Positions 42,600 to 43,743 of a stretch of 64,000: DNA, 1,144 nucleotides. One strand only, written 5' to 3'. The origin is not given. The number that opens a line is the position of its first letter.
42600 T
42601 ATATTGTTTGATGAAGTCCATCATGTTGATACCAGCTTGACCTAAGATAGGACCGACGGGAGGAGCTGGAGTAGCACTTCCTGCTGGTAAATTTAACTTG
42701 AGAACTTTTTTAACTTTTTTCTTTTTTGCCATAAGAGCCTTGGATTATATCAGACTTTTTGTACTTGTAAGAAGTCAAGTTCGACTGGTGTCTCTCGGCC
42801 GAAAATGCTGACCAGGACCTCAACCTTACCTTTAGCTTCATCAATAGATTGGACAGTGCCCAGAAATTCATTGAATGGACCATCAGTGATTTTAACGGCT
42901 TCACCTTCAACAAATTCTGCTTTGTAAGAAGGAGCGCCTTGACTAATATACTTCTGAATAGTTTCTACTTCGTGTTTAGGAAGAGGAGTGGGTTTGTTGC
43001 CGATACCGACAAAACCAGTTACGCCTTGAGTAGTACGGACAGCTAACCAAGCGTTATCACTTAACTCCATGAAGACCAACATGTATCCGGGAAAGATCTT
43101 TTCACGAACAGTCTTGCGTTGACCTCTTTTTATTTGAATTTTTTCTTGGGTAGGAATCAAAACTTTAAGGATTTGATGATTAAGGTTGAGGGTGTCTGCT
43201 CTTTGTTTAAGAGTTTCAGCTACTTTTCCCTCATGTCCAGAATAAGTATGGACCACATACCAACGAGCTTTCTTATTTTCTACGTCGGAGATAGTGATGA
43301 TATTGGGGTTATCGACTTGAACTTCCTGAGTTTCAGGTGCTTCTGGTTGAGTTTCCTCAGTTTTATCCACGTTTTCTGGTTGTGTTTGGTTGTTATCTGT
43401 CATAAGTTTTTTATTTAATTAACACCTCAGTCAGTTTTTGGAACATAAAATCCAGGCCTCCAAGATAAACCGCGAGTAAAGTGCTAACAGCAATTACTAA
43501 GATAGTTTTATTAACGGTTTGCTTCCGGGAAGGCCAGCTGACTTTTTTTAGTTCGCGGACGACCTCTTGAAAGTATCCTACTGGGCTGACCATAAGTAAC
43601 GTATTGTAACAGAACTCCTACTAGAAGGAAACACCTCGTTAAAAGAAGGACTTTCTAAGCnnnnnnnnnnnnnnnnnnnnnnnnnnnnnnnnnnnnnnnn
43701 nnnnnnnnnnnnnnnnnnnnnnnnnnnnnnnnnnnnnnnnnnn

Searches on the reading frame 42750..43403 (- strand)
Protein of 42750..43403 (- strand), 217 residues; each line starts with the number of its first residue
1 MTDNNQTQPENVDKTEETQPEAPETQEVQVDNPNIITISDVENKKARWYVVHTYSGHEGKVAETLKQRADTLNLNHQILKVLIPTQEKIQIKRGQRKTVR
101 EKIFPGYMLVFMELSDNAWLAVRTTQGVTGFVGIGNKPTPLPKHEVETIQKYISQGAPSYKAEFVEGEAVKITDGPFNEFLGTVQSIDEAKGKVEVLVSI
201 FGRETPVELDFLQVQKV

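Call 57: search_protein_families(library=pfam, proteins=[window:42750-43403:-], max_evalue=0.001)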
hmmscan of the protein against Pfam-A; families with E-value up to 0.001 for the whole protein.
window:42750-43403:- (217 aa): 2 families
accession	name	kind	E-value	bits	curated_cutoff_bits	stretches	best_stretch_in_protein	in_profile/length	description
PF02357.24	NusG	-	9.7e-28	97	22.2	1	47-149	2-92/93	Transcription termination factor nusG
PF00467.35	KOW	-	1.1e-05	25.5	22.3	1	167-196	2-31/32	KOW motif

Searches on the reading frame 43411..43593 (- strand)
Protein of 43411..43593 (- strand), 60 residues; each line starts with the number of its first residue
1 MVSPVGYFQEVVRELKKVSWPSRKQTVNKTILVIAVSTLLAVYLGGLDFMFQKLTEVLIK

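Call 57: search_protein_families(library=pfam, proteins=[window:43411-43593:-], max_evalue=0.001)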
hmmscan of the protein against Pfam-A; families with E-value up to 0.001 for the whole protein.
window:43411-43593:- (60 aa): 1 family
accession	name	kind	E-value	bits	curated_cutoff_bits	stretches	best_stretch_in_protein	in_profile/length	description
PF00584.25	SecE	-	2.4e-19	69.5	22.7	1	6-58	2-54/55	SecE/Sec61-gamma subunits of protein translocation complex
